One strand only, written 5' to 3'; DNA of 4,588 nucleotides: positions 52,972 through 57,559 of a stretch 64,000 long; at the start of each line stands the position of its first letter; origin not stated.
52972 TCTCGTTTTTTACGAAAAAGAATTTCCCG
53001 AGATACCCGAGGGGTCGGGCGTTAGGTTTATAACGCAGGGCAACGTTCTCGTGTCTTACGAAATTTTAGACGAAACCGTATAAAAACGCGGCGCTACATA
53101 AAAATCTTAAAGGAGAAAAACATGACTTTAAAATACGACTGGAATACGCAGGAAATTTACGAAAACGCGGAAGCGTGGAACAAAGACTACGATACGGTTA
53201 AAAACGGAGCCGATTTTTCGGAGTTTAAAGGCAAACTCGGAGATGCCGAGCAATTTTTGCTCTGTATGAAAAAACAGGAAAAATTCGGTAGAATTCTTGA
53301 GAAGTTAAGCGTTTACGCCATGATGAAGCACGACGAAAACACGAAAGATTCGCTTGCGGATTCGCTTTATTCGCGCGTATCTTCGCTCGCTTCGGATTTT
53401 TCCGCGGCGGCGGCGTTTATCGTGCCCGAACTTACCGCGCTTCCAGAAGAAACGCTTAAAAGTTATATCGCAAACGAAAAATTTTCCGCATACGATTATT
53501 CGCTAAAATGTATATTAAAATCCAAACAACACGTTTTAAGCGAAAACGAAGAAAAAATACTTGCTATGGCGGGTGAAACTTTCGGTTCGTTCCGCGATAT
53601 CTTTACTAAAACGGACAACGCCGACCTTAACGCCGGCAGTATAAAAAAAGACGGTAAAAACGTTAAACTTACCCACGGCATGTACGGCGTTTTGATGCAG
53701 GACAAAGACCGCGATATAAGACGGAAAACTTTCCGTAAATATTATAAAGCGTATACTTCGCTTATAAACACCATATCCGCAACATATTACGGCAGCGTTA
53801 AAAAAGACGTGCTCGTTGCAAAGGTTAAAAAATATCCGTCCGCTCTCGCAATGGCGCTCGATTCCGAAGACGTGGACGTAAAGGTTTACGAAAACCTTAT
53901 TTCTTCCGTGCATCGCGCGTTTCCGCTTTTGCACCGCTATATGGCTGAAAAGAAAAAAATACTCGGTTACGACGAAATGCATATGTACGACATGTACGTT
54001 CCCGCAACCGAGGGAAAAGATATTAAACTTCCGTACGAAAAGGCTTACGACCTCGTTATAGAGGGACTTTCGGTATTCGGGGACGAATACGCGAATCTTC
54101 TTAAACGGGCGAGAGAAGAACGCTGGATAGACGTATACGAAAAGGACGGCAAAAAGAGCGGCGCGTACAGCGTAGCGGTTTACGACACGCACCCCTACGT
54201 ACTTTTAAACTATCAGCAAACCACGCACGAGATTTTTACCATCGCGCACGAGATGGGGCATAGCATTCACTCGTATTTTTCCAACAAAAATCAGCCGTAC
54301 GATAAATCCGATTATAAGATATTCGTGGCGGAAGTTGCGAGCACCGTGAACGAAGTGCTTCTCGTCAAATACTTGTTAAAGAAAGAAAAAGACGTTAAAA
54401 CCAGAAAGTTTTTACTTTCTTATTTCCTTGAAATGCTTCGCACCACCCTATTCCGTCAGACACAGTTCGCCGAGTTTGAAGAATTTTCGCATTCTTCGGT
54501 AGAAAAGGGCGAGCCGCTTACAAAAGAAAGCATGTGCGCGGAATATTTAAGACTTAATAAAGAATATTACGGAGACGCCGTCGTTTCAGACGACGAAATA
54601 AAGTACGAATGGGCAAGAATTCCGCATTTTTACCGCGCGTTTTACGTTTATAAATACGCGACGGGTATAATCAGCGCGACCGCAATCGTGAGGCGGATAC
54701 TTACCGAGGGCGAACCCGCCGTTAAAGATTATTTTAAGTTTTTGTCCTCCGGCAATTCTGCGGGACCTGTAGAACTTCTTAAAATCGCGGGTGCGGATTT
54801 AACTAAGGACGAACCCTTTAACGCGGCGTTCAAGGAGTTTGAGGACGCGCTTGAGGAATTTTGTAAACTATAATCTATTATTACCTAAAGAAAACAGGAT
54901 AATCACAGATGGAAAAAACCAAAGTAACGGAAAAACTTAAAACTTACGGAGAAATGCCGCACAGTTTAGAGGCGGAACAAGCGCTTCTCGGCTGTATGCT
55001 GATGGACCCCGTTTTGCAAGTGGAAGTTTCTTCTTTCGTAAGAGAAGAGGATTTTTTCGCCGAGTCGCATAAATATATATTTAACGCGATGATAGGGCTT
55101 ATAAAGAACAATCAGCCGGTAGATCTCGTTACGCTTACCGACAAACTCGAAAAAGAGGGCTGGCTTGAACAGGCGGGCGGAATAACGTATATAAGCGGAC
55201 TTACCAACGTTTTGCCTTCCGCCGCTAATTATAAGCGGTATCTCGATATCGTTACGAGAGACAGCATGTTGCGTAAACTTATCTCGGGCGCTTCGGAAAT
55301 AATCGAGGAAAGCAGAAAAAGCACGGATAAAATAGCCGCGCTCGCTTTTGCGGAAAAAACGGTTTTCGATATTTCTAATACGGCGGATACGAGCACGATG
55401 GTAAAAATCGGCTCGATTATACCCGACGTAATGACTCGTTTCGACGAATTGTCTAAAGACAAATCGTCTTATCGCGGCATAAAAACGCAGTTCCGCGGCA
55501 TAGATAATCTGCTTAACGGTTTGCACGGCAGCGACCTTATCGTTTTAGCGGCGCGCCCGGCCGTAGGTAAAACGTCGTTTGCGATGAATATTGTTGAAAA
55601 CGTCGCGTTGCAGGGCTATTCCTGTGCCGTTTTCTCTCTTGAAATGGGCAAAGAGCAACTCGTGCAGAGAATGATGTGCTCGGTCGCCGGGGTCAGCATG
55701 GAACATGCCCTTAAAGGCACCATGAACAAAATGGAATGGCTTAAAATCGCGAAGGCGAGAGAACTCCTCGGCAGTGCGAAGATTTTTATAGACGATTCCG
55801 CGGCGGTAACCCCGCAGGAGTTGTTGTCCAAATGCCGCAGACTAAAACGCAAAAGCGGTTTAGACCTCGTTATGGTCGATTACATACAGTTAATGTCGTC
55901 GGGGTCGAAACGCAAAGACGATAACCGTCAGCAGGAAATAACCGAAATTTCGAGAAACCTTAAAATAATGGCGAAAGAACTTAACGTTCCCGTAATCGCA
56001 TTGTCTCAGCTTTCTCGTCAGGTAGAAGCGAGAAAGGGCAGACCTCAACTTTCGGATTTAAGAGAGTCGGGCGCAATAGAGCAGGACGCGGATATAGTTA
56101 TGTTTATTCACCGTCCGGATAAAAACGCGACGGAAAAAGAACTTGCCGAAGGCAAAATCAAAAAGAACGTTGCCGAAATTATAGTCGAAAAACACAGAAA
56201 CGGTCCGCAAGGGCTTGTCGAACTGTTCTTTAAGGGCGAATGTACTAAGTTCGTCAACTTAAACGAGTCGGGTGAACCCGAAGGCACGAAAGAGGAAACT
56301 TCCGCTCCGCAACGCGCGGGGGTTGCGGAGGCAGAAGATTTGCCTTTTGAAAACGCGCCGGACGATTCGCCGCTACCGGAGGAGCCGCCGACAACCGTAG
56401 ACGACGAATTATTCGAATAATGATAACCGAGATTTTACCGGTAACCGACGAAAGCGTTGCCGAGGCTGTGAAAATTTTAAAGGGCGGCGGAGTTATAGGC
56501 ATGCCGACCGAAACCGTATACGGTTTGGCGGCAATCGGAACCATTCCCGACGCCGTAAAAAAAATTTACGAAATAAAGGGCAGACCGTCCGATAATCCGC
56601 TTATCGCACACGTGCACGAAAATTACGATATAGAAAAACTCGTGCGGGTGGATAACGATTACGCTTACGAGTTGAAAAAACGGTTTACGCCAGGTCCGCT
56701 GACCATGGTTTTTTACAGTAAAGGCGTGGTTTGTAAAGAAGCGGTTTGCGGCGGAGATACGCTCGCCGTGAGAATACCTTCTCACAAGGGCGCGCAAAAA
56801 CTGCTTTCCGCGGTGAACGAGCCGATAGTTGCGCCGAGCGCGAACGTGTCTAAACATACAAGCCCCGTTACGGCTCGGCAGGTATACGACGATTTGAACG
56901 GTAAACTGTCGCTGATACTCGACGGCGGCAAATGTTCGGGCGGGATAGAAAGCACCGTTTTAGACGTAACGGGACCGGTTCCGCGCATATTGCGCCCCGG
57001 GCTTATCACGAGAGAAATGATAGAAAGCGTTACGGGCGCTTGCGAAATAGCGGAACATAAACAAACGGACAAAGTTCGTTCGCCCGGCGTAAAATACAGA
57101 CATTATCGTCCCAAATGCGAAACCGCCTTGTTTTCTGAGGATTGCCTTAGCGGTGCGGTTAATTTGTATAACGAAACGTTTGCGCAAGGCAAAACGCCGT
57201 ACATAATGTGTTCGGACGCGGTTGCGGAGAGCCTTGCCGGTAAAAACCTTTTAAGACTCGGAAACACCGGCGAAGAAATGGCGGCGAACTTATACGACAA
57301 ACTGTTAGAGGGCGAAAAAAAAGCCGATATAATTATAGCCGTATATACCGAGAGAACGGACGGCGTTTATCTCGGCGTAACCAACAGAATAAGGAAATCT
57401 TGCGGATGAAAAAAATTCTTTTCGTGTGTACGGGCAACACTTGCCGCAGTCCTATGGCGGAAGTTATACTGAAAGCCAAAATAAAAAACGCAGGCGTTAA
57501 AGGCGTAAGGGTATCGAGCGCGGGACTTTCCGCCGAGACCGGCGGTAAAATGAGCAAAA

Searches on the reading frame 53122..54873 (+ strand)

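Call 30: search_protein_families(library=pfam, proteins=[window:53122-54873:+], max_evalue=0.00001)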
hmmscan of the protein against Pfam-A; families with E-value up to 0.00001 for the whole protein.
window:53122-54873:+ (583 aa): 2 families
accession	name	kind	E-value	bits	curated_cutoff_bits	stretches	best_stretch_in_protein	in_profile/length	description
PF01432.26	Peptidase_M3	-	1.1e-76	259.5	27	1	190-571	1-456/457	Peptidase family M3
PF08439.15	Peptidase_M3_N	-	6.6e-19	68.3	25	1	103-169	1-68/70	Oligopeptidase F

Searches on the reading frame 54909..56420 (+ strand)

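Call 30: search_protein_families(library=pfam, proteins=[window:54909-56420:+], max_evalue=0.00001)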
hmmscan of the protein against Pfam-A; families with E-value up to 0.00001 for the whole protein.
window:54909-56420:+ (503 aa): 3 families
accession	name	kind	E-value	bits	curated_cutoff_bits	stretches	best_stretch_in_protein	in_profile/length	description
PF03796.21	DnaB_C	-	3.1e-99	331.9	27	1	190-450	1-255/255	DnaB-like helicase C terminal domain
PF00772.26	DnaB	-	1.6e-30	105.6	23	1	16-116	2-102/103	DnaB-like helicase N terminal domain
PF13481.12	AAA_25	-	3.7e-10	40.2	27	1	186-368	10-190/195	AAA domain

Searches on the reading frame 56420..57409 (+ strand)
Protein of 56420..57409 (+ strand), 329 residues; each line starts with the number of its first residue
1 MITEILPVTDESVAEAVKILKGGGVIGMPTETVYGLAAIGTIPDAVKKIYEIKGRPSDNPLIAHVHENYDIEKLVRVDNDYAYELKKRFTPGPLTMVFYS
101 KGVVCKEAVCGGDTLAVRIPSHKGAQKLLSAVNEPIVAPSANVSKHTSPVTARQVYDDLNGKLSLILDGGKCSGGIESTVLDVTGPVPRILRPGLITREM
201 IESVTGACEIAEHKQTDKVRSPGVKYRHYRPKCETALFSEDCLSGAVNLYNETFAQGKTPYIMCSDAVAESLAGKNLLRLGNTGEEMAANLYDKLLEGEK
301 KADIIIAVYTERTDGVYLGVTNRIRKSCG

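Call 30: search_protein_families(library=pfam, proteins=[window:56420-57409:+], max_evalue=0.00001)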
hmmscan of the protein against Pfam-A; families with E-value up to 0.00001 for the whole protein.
window:56420-57409:+ (329 aa): 2 families
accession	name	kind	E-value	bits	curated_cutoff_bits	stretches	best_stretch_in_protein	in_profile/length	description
PF01300.24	Sua5_yciO_yrdC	-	2.2e-53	180.8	25.1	1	19-194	2-178/178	Telomere recombination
PF03481.19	Sua5_C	-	1.2e-20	74.9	22.9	1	196-329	1-136/136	Threonylcarbamoyl-AMP synthase, C-terminal domain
